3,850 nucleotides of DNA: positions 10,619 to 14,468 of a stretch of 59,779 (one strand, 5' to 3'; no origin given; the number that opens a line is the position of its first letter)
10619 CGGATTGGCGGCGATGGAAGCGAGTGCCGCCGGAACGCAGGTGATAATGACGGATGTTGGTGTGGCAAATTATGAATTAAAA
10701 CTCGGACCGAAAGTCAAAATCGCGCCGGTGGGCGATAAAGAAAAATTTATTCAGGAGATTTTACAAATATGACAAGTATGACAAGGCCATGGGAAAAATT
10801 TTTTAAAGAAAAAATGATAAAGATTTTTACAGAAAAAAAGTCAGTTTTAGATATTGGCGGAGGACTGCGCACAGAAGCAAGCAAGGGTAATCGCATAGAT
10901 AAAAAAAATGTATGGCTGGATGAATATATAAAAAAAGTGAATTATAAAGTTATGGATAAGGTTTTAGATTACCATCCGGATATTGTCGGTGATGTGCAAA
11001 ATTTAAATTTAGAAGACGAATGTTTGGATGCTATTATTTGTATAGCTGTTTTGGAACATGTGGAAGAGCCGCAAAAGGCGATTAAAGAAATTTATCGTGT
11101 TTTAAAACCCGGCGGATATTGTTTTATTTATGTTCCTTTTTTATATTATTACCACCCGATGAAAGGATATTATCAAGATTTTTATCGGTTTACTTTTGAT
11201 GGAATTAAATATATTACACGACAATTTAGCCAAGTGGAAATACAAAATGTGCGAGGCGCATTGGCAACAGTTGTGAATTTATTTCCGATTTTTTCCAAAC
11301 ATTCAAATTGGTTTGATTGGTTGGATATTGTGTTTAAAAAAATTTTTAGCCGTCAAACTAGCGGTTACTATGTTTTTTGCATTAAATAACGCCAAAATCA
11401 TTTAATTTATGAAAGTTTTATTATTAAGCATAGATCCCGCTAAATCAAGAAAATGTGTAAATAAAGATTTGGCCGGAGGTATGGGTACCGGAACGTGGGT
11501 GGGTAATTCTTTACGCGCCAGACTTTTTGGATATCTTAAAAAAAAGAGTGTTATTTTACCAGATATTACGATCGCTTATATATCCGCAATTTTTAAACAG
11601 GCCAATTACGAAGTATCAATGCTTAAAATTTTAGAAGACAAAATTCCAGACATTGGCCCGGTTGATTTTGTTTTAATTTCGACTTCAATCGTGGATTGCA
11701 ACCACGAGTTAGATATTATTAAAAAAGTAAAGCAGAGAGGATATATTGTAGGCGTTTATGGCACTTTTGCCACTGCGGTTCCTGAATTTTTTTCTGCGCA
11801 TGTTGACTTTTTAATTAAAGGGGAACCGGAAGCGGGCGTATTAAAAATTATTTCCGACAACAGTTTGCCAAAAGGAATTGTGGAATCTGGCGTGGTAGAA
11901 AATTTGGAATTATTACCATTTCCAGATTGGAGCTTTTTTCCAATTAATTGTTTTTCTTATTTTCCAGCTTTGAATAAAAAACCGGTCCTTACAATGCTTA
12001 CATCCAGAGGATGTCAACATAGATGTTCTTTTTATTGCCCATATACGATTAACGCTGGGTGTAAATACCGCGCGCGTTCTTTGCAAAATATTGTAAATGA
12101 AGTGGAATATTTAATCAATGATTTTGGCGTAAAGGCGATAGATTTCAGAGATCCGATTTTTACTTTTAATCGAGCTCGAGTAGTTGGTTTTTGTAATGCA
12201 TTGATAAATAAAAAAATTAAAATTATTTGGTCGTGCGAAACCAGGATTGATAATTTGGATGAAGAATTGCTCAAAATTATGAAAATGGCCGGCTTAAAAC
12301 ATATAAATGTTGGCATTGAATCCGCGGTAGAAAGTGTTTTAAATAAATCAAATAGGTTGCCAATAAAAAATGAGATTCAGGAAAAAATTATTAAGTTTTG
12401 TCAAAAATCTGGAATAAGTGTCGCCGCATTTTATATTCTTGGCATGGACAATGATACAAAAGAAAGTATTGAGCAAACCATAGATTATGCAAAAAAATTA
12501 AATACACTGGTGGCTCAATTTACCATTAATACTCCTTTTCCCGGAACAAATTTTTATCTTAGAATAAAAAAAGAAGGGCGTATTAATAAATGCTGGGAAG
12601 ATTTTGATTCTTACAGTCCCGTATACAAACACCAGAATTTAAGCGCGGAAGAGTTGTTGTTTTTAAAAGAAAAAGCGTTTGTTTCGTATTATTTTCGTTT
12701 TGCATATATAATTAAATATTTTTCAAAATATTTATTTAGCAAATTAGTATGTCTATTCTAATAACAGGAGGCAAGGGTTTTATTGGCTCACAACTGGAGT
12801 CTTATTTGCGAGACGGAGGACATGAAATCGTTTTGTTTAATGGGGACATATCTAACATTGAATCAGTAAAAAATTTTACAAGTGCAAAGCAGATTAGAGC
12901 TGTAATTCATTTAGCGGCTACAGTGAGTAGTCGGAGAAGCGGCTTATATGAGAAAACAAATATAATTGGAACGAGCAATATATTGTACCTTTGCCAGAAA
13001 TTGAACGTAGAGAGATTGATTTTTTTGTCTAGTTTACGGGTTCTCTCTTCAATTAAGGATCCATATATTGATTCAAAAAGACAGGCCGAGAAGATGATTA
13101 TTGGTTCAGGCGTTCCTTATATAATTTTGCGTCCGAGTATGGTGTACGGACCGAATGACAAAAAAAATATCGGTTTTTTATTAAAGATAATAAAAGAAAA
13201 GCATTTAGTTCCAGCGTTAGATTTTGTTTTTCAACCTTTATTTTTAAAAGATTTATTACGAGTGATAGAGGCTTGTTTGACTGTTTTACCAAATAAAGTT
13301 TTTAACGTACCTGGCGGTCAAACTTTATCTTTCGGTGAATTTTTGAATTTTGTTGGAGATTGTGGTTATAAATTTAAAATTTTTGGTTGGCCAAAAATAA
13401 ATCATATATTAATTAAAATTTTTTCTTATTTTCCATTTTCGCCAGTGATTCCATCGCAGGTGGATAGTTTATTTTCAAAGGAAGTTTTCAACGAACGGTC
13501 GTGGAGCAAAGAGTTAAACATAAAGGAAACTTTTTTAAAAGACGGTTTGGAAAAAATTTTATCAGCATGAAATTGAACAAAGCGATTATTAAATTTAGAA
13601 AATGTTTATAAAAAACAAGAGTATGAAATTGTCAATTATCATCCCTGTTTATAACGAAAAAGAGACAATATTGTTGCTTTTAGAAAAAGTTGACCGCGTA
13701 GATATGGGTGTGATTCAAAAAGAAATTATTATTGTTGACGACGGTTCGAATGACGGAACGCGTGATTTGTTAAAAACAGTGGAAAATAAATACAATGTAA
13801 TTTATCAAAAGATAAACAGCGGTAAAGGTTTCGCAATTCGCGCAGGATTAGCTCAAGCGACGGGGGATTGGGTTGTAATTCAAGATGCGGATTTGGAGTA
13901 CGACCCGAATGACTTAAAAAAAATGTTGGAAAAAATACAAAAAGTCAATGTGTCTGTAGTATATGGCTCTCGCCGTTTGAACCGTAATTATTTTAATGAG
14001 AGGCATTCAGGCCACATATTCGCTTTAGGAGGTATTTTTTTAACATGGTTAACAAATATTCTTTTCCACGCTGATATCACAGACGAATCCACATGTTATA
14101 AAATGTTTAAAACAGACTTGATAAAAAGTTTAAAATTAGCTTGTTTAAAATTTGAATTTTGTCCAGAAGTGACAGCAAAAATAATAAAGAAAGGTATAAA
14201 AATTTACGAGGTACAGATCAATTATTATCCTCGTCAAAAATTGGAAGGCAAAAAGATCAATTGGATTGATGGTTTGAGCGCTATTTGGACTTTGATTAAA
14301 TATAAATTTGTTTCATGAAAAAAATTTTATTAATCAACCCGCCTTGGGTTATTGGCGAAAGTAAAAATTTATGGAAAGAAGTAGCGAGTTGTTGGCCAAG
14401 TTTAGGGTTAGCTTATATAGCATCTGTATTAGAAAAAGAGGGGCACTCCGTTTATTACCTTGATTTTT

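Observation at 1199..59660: One ~58-kb, 48-gene, single-strand glycan assembly and tailoring mega-locus behind a consensus promoter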

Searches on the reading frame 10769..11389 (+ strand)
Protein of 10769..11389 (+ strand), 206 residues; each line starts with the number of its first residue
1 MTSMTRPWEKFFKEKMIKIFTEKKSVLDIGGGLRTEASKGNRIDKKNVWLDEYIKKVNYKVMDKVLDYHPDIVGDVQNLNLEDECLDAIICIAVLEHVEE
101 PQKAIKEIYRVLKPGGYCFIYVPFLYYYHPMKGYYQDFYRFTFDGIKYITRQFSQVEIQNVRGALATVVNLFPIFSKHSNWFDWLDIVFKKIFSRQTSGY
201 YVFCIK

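Call 6: search_protein_families(library=pfam, proteins=[window:10769-11389:+], max_evalue=0.001)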
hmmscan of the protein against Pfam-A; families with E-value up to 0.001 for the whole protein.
window:10769-11389:+ (206 aa): 7 families
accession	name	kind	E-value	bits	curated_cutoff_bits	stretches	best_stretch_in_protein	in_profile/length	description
PF08241.18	Methyltransf_11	-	3.9e-16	59.9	21.2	1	72-120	47-95/95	Methyltransferase domain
PF13489.12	Methyltransf_23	-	4.4e-11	43.2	27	1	18-133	18-129/164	Methyltransferase domain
PF13649.12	Methyltransf_25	-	1.3e-09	39.1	27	1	72-116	51-97/97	Methyltransferase domain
PF13847.12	Methyltransf_31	-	5.7e-09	36.3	27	1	73-120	60-109/145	Methyltransferase domain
PF08242.18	Methyltransf_12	-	1.5e-07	32.5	30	1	81-117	58-97/98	Methyltransferase domain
PF01209.24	Ubie_methyltran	-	8.8e-06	25.7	20.1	1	25-120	50-151/233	ubiE/COQ5 methyltransferase family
PF05148.21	Methyltransf_8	-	9.8e-06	26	27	1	71-120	108-156/219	Hypothetical methyltransferase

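Call 81: search_protein_families(library=ncbifam, proteins=[window:10769-11389:+], max_evalue=0.01)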
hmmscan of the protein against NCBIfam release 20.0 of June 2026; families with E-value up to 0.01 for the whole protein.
window:10769-11389:+ (206 aa): 28 families (the best 25 are shown)
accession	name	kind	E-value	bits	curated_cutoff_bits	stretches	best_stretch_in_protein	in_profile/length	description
NF045667.1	MTase_DVU1556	equivalog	1.3e-09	37.8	155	1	20-119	20-118/213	DVU_1556 family methyltransferase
TIGR01983.1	UbiG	equivalog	2.2e-08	33.7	102.95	1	22-120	49-151/228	bifunctional 2-polyprenyl-6-hydroxyphenol methylase/3-demethylubiquinol 3-O-methyltransferase UbiG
NF040539.1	AST_met_ArsM_2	exception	3.8e-08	33.5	240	1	61-127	104-169/262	putative arsinothricin biosynthesis methyltransferase ArsM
TIGR01934.1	MenG_MenH_UbiE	subfamily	4e-08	32.8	158.35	1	6-121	25-142/223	ubiquinone/menaquinone biosynthesis methyltransferase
NF052510.1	methyltran_MpqE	exception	1.6e-07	31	335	1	51-142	85-172/234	methyl-plastoquinone biosynthesis methyltransferase MpqE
TIGR02072.1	BioC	equivalog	2.9e-07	30.6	184.95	1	15-118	22-130/244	malonyl-ACP O-methyltransferase BioC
NF008823.0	PRK11873.1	subfamily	6e-07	29.2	263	1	73-118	134-179/272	arsenite methyltransferase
NF001240.0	PRK00216.1-1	equivalog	1.2e-06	27.8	378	1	4-143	47-190/251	bifunctional demethylmenaquinone methyltransferase/2-methoxy-6-polyprenyl-1,4-benzoquinol methylase UbiE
NF008264.0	PRK11036.1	equivalog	1.3e-06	28.1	366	1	18-120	40-147/261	tRNA uridine 5-oxyacetic acid(34) methyltransferase CmoM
NF001244.0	PRK00216.1-5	equivalog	1.5e-06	27.7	216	1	52-120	88-153/236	bifunctional demethylmenaquinone methyltransferase/2-methoxy-6-polyprenyl-1,4-benzoquinol methylase UbiE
NF045823.1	PthPhpthDimycoMt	equivalog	2.8e-06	26.7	300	1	72-122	118-167/256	phthiotriol/phenolphthiotriol dimycocerosates methyltransferase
NF041536.1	ArsM_DUF2284_UU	exception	3.4e-06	25.7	575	1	72-120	132-180/459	arsenite methyltransferase/DUF2284 domain selenoprotein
NF041537.1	ArsM_AhpD_UU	exception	4e-06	25.9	510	1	74-120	134-180/345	arsenite methyltransferase/AhpD domain selenoprotein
NF001242.0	PRK00216.1-3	equivalog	6.3e-06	25.8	351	1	13-120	57-175/258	bifunctional demethylmenaquinone methyltransferase/2-methoxy-6-polyprenyl-1,4-benzoquinol methylase UbiE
NF001241.0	PRK00216.1-2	equivalog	9.5e-06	25.4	327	1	68-120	95-147/231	demethylmenaquinone methyltransferase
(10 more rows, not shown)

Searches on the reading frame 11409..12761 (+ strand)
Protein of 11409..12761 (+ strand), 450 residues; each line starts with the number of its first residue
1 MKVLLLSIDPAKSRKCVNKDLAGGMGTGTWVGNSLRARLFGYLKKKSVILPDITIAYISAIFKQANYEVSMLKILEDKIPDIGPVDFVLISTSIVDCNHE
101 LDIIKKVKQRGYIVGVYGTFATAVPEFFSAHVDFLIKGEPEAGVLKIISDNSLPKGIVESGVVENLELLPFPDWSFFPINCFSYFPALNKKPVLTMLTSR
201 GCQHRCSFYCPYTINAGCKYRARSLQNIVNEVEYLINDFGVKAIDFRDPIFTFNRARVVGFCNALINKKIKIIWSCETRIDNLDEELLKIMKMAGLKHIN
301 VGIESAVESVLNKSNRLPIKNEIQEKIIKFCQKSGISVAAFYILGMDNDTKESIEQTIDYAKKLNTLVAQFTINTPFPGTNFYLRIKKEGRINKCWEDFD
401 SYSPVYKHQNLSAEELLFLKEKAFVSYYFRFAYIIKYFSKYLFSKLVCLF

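Call 6: search_protein_families(library=pfam, proteins=[window:11409-12761:+], max_evalue=0.001)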
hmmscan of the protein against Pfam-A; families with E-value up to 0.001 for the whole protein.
window:11409-12761:+ (450 aa): 2 families
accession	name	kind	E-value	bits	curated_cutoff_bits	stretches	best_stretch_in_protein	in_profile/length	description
PF04055.27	Radical_SAM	-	8e-16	59.1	29.5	1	197-360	2-165/166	Radical SAM superfamily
PF02310.24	B12-binding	-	4.4e-05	23.8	32.1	1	49-141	11-114/121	B12 binding domain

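Call 29: search_protein_families(library=ncbifam, proteins=[window:11409-12761:+], max_evalue=0.001)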
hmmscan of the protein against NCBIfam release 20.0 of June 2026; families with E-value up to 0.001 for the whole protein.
window:11409-12761:+ (450 aa): 29 families (the best 25 are shown)
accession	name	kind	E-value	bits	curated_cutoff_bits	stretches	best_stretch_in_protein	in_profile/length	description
TIGR03471.1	HpnJ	equivalog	1.1e-48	166.4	577.6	1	162-444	165-449/472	hopanoid biosynthesis associated radical SAM protein HpnJ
NF033070.1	rSAM_AprD4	equivalog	4.3e-45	154.5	500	1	184-416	187-420/456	AprD4 family radical SAM diol-dehydratase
TIGR02026.1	BchE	equivalog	6.6e-39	134.1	481.35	1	172-443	175-443/497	magnesium-protoporphyrin IX monomethyl ester anaerobic oxidative cyclase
TIGR04072.2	rSAM_ladder_B12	equivalog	5.7e-33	114.2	360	1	101-406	90-389/443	lipid biosynthesis B12-binding/radical SAM protein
NF038361.1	rSAM_Sden_1168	equivalog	3.9e-27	95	575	1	163-419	247-507/560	Sden_1168 family B12-binding radical SAM P-methyltransferase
TIGR04479.1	bcpD_PhpK_rSAM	subfamily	2.8e-26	92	600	1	184-363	232-408/504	PhpK family radical SAM P-methyltransferase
NF050148.1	rSAM_ApyD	equivalog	3.6e-25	88.4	750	1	162-429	175-431/645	RiPP biosynthesis radical SAM protein ApyD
TIGR04013.1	B12_SAM_MJ_1487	hypoth_equivalog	2e-19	69.7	251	2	60-237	18-194/382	TIGR04013 family B12-binding domain/radical SAM domain-containing protein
TIGR04385.1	B12_rSAM_cofa1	equivalog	2.7e-18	66.4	450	1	192-366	194-366/438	B12 lower ligand biosynthesis radical SAM protein BzaD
TIGR03975.1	rSAM_ocin_1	subfamily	4.9e-17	61.7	281.85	1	157-367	225-433/606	RiPP maturation radical SAM C-methyltransferase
TIGR04014.1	B12_SAM_MJ_0865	equivalog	4.8e-16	58.6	360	1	198-382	165-354/434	methyl-coenzyme M reductase glutamine C-methyltransferase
NF045585.1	rSAM_slr0320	equivalog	1.1e-15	57.1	775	1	194-369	236-414/511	photosystem II high light acclimation radical SAM protein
TIGR04295.1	B12_rSAM_oligo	hypoth_equivalog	3.3e-15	55.7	400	1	186-387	193-385/422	TIGR04295 family B12-binding domain-containing radical SAM protein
NF040542.1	rSAM_RCCLKC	equivalog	7.1e-15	55.1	450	1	60-344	22-330/423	arsinothricin biosynthesis radical SAM protein ArsL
TIGR04367.1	HpnR_B12_rSAM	equivalog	1.4e-13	50.2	650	1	192-384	185-371/490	hopanoid C-3 methylase HpnR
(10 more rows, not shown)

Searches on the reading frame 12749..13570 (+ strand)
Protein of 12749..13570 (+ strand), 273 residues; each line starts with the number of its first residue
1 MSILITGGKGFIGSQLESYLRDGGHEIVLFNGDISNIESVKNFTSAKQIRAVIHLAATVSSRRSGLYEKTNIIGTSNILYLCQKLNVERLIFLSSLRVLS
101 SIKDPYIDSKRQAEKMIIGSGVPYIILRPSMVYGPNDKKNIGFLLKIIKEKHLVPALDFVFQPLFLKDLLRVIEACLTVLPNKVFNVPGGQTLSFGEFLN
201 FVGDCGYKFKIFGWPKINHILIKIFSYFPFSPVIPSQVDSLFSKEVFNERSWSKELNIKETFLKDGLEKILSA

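Call 6: search_protein_families(library=pfam, proteins=[window:12749-13570:+], max_evalue=0.001)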
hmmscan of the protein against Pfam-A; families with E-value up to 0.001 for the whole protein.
window:12749-13570:+ (273 aa): 7 families
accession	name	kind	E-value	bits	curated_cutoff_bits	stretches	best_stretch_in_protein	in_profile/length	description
PF01370.27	Epimerase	-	5e-20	72.4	20.9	1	3-149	1-191/240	NAD dependent epimerase/dehydratase family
PF01073.25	3Beta_HSD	-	5.7e-14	52.2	22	1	29-152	49-201/280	3-beta hydroxysteroid dehydrogenase/isomerase family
PF04321.23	RmlD_sub_bind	-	7.8e-11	42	27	1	1-154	1-173/287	RmlD substrate binding domain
PF13460.12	NAD_binding_10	-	6.9e-10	39.5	27.2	1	26-135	40-149/184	NAD(P)H-binding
PF07993.18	NAD_binding_4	-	7e-10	38.9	20.1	1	45-100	85-141/258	Male sterility protein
PF16363.11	GDP_Man_Dehyd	-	1.6e-09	38.1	27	1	26-95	53-129/332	GDP-mannose 4,6 dehydratase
PF02719.21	Polysacc_synt_2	-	2.7e-07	30.5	20.2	1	29-118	58-150/293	Polysaccharide biosynthesis protein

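Call 81: search_protein_families(library=ncbifam, proteins=[window:12749-13570:+], max_evalue=0.01)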
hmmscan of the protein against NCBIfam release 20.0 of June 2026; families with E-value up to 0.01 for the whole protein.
window:12749-13570:+ (273 aa): 21 families
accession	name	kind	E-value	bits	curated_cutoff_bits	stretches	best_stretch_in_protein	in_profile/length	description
NF042422.1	oxyalk_red_OleD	equivalog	6.5e-14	52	580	1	1-100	1-115/329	2-alkyl-3-oxoalkanoate reductase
TIGR01179.1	galE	equivalog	1.2e-12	47.3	262.3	2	27-104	49-130/332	UDP-glucose 4-epimerase GalE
TIGR04180.1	EDH_00030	hypoth_equivalog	1.3e-10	40.8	475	1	26-103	50-129/297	NAD-dependent 4,6-dehydratase LegB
TIGR03466.1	HpnA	hypoth_equivalog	8.7e-10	38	367.65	1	2-111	2-129/327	hopanoid-associated sugar epimerase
NF042423.1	oxyalk_red_Shew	equivalog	3e-09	36.4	580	1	27-144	51-186/331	2-alkyl-3-oxoalkanoate reductase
TIGR01214.1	rmlD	equivalog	8.9e-08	31.6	224.05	1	3-87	2-93/285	dTDP-4-dehydrorhamnose reductase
NF043036.1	ErythonDh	equivalog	1.2e-07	31.2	325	1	27-99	54-129/321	D-erythronate dehydrogenase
TIGR01181.1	dTDP_gluc_dehyt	equivalog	1.3e-07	31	365.1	1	26-104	51-134/321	dTDP-glucose 4,6-dehydratase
NF007956.0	PRK10675.1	subfamily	4.7e-07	29.3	394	1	20-109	45-139/338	UDP-glucose 4-epimerase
TIGR01746.1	Thioester-redct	subfamily_domain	5.7e-07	29.1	213.35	1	46-106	86-147/371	thioester reductase domain-containing protein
TIGR02197.1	heptose_epim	equivalog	4.5e-06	26.1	274.6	1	3-57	1-54/316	ADP-glyceromanno-heptose 6-epimerase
NF004520.0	PRK05865.1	equivalog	9e-06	23.8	1509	1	1-176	1-170/854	sugar epimerase family protein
NF047837.1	UDPAcbARedWbcJ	equivalog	9.5e-06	24.7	500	1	1-134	1-135/372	UDP-2-acetamido-2,6-beta-L-arabino-hexul-4-ose reductase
NF005539.0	PRK07201.1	equivalog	2.1e-05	23.4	549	1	25-135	51-180/657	SDR family oxidoreductase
TIGR01777.1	yfcH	hypoth_equivalog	6.7e-05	22.6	207.35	1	3-57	1-66/292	TIGR01777 family oxidoreductase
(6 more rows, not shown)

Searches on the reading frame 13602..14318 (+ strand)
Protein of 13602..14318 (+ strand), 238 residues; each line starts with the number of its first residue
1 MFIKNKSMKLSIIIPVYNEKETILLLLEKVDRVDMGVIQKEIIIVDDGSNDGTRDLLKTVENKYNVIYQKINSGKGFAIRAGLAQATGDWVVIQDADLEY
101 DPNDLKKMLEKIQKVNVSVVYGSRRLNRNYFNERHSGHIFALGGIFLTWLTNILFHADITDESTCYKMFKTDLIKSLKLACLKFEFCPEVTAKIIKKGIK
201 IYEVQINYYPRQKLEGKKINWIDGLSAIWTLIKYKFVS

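Call 7: search_protein_families(library=pfam, proteins=[window:13602-14318:+], max_evalue=0.001)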
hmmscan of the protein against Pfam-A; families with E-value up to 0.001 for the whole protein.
window:13602-14318:+ (238 aa): 5 families
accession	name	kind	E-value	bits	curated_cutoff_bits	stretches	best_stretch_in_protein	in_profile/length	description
PF00535.33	Glycos_transf_2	-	8.9e-34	117.3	23.3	1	11-175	1-165/168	Glycosyl transferase family 2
PF10111.15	Glyco_tranf_2_2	-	3.9e-07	30.3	27.3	1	11-120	1-120/276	Glycosyltransferase like family 2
PF13641.12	Glyco_tranf_2_3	-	2.8e-06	28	27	1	10-127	3-126/230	Glycosyltransferase like family 2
PF13704.12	Glyco_tranf_2_4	-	5.9e-05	23.9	27.5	1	40-97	20-81/98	Glycosyl transferase family 2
PF13506.12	Glyco_transf_21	-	9.5e-05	22.4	21.7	1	74-123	17-66/174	Glycosyl transferase family 21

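Call 81: search_protein_families(library=ncbifam, proteins=[window:13602-14318:+], max_evalue=0.01)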
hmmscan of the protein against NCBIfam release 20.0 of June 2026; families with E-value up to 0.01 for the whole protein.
window:13602-14318:+ (238 aa): 28 families (the best 25 are shown)
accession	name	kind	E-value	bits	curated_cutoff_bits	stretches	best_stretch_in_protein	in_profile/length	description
TIGR04182.1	glyco_TIGR04182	equivalog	1.9e-26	93.1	325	1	10-234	2-217/293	S-layer glycoprotein N-glycosyltransferase AglJ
NF007986.1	PRK10714.1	equivalog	1e-17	64.1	529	1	7-130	5-131/316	undecaprenyl-phosphate 4-deoxy-4-formamido-L-arabinose transferase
NF047588.1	GlcsyltransPgfSStrep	equivalog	1.9e-17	63.5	500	1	8-173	1-163/308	glycosyltransferase PgfS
NF041875.1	EPS_EpsD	equivalog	2.3e-17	63.4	370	1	10-123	1-115/325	exopolysaccharide biosynthesis glycosyltransferase EpsD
TIGR03937.1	PgaC_IcaA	equivalog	6.4e-17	61.6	422.3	1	6-126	43-165/407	poly-beta-1,6-N-acetyl-D-glucosamine synthase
TIGR04283.1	glyco_like_mftF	equivalog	1e-16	61.2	182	1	10-114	1-99/221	TIGR04283 family arsenosugar biosynthesis glycosyltransferase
NF007482.0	PRK10073.1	equivalog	8.6e-16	57.8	423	1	4-120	2-118/334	glycosyltransferase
NF047683.1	TeichurnBiosyTuaG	equivalog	6.8e-15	55.4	400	1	6-121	4-120/252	teichuronic acid biosynthesis protein TuaG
NF041391.1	DPhHxTase_Halo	equivalog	2e-13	49.8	375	1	16-212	3-187/213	dolichyl-phosphate hexose transferase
NF058614.1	PPMAGASynPpgS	equivalog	2.5e-13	50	370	1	12-208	4-198/226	polyprenyl-phospho-N-acetylgalactosaminyl synthase PpgS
TIGR03965.1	mycofact_glyco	equivalog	4.5e-12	45.6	280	1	8-121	74-188/467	mycofactocin biosynthesis glycosyltransferase MftF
NF010496.0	PRK13915.1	equivalog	4.5e-11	42.4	262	1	6-112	29-142/307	glucosyl-3-phosphoglycerate synthase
NF038302.1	EPS_HpsE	equivalog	2.2e-10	40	300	1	8-124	1-123/307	hormogonium polysaccharide biosynthesis glycosyltransferase HpsE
TIGR03111.1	glyc2_xrt_Gpos1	hypoth_equivalog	3.2e-10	39.4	363.95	1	8-114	49-158/439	TIGR03111 family XrtG-associated glycosyltransferase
NF050050.1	ProtGlycPglI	equivalog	6.3e-09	35.6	500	1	9-129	3-124/306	GalNAc(5)-diNAcBac-PP-undecaprenol beta-1,3-glucosyltransferase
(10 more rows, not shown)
